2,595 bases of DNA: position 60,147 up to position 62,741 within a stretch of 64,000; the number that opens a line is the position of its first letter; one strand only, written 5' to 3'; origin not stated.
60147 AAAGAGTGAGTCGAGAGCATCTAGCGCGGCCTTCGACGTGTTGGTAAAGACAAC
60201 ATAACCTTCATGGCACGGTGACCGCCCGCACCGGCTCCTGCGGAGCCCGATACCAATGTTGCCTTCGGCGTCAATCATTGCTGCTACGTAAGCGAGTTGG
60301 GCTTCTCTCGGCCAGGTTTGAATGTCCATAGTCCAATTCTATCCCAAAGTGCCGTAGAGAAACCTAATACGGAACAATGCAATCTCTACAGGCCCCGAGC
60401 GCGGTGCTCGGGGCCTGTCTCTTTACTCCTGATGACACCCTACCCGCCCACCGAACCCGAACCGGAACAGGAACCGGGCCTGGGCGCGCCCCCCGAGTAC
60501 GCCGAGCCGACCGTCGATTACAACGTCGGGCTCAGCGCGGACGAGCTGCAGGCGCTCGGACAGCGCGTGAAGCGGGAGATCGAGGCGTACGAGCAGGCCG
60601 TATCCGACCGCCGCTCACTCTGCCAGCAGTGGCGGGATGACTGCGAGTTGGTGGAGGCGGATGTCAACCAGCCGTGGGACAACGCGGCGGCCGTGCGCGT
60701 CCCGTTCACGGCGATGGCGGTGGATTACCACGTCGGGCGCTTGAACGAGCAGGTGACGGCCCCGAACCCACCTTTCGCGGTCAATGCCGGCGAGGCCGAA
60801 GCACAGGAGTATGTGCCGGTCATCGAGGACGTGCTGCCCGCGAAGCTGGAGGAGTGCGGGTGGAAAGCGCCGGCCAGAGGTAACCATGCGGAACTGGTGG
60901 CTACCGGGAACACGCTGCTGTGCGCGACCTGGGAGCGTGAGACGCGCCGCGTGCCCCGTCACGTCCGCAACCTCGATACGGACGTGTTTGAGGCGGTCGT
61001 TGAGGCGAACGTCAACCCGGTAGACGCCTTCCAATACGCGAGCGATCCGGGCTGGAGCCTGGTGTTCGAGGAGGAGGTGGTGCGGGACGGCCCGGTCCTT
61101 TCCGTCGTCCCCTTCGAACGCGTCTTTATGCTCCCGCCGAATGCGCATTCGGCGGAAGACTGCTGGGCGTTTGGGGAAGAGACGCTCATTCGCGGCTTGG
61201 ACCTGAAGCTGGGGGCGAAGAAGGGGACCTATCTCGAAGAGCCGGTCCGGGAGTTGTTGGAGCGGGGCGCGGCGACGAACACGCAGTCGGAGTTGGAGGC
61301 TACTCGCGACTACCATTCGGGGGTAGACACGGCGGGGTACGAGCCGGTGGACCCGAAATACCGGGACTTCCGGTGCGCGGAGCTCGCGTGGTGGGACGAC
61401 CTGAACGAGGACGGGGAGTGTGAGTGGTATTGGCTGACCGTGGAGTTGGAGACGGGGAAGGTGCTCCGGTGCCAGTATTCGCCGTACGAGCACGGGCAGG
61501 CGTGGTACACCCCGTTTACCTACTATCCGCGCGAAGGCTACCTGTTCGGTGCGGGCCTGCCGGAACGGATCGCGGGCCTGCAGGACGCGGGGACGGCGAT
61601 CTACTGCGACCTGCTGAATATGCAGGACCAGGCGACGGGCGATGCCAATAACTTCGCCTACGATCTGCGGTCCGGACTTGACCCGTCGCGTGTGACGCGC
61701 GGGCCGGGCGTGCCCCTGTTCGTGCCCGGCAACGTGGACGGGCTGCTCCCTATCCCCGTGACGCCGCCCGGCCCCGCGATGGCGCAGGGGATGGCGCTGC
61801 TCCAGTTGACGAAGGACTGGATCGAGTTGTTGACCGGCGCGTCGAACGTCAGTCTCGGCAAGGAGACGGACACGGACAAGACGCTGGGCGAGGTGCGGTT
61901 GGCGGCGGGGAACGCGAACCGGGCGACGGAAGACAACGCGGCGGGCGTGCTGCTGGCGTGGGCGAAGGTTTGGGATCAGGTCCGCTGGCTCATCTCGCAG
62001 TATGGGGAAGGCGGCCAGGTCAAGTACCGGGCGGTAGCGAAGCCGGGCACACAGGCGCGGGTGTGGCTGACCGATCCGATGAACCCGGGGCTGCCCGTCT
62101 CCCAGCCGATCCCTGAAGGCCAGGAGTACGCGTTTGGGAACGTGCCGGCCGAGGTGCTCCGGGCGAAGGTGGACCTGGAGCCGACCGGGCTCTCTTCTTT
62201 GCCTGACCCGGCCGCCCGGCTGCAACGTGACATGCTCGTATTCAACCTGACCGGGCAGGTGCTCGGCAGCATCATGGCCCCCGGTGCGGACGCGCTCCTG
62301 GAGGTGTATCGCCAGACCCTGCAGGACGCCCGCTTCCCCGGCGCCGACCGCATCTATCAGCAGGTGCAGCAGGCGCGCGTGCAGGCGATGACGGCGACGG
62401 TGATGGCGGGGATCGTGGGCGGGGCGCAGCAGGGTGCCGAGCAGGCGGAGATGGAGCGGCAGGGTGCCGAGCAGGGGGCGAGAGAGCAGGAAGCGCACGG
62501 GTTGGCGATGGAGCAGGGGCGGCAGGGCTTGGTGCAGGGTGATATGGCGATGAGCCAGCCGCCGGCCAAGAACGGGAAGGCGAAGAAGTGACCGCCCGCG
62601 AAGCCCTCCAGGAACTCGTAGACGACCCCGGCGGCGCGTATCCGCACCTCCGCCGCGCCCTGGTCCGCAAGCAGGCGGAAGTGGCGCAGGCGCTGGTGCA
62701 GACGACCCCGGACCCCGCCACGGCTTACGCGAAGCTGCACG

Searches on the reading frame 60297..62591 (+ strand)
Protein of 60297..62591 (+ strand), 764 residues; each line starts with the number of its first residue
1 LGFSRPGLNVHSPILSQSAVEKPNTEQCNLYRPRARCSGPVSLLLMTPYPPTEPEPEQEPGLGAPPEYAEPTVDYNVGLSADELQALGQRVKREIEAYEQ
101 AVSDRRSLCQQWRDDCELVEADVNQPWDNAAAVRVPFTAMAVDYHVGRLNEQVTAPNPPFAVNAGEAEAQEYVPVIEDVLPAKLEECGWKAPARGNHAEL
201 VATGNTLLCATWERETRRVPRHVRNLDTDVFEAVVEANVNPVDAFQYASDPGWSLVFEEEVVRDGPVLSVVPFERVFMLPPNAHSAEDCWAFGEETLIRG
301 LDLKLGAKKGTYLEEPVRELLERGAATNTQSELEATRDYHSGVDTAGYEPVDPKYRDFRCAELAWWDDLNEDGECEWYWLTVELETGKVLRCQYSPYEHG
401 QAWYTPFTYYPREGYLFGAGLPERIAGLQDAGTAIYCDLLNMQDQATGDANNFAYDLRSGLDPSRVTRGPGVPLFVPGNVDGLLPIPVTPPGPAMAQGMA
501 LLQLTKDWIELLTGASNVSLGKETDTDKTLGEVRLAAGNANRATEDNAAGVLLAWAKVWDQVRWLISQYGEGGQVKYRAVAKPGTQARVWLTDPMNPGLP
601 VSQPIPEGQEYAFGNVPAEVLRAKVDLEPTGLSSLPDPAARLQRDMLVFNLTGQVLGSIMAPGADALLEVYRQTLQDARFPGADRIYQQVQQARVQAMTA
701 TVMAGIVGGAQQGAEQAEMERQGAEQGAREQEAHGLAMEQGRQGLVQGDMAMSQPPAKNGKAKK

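Call 9: search_protein_families(library=phrogs, proteins=[window:60297-62591:+], max_evalue=0.001)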
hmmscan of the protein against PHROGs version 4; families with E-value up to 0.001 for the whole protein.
window:60297-62591:+ (764 aa): 2 families
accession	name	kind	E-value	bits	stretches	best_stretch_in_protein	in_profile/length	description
phrog_1216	-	head and packaging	1.7e-07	31.2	1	200-435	131-374/714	portal protein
phrog_332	-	connector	0.00067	19.1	0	370-541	232-400/560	head-tail adaptor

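Call 11: find_related_loci(query=window:60297-62591:+, collection=viral_contigs, flank=10000)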
Query window:60297-62591:+ (764 aa) in viral_contigs; peptide patterns used: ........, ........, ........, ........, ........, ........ (x = any residue, [..] = any of these).
14 stretches matched a pattern, but none encodes a relative of the query by tblastn (E <= 1e-3).

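Call 16: search_dna_similar(query=window:60297-62591:+, collection=phages, mode=protein, max_rows=20)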
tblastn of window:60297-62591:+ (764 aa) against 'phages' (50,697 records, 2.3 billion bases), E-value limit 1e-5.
Records with a match: 3; places in all: 3; records where one place covers at least 80% of the query: 0.
Best place of each record, by identity: <60% 3.
By first word of the organism name: Caudoviricetes 3.
By host as written in the record: - 3.
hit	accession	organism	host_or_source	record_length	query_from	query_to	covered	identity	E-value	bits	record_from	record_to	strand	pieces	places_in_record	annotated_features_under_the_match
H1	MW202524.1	Caudoviricetes sp.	Manatee Spring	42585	259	474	28%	24.5%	3e-6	57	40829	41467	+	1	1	portal protein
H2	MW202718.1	Caudoviricetes sp.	Manatee Spring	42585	259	474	28%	24.5%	3e-6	57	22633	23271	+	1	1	portal protein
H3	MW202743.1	Caudoviricetes sp.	Manatee Spring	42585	259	474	28%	24.5%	3e-6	57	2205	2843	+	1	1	portal protein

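Call 60: find_related_loci(query=A3, collection=genome_contigs, flank=10000)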
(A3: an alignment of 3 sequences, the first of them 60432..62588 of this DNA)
Query A3 (719 aa) in genome_contigs; peptide patterns used: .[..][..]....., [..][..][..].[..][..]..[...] (x = any residue, [..] = any of these).
70 stretches matched a pattern, but none encodes a relative of the query by tblastn (E <= 1e-3).

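Call 61: find_related_loci(query=A3, collection=viral_contigs, flank=10000)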
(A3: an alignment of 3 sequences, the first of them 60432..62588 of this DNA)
Query A3 (719 aa) in viral_contigs; peptide patterns used: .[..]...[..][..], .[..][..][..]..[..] (x = any residue, [..] = any of these).
122 stretches matched a pattern, but none encodes a relative of the query by tblastn (E <= 1e-3).

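Call 62: find_related_loci(query=A3, collection=metagenome_contigs, flank=10000)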
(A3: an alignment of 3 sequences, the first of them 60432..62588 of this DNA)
Query A3 (719 aa) in metagenome_contigs; peptide patterns used: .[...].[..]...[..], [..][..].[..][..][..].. (x = any residue, [..] = any of these).
240 stretches matched a pattern; 1 encode a relative of the query (tblastn E <= 1e-3); 1 distinct loci.
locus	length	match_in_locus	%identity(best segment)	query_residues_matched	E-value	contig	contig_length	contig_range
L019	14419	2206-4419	43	1-719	1e-174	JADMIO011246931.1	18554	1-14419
